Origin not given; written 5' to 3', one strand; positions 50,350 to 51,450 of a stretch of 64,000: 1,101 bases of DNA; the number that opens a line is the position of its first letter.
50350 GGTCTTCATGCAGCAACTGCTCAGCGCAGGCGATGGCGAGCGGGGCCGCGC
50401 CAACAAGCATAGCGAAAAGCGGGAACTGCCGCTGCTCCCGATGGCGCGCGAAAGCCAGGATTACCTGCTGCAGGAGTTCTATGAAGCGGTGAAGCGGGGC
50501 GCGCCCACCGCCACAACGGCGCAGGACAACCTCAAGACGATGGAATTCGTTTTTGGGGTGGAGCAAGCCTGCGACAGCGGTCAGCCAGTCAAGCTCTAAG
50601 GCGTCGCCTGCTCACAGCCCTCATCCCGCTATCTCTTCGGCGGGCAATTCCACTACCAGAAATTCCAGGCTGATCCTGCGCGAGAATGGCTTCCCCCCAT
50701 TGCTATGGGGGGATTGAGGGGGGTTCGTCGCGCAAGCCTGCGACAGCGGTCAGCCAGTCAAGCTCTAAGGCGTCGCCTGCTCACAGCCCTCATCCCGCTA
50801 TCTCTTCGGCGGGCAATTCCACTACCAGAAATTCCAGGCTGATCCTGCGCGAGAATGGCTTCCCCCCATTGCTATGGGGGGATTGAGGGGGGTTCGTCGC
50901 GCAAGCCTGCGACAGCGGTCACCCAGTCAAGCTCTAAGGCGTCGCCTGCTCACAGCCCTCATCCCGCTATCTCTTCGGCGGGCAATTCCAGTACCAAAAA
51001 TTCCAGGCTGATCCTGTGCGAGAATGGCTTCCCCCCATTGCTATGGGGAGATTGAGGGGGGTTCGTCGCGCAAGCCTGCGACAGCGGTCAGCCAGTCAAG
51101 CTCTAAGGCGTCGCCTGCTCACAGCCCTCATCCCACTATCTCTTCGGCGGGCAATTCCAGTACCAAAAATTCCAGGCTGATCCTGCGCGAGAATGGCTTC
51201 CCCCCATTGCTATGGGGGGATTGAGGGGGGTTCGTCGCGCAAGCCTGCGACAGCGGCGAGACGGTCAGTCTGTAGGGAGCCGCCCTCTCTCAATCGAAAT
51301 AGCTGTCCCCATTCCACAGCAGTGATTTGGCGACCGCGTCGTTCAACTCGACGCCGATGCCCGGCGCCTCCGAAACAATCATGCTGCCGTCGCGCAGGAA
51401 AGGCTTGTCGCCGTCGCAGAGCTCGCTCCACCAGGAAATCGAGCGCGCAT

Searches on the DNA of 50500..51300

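Call 59: search_rna_families(source=window, start=50500, end=51300, threshold=evalue, max_evalue=10)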
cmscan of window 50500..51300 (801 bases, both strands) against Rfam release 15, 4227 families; matches with E-value up to 10: 0.
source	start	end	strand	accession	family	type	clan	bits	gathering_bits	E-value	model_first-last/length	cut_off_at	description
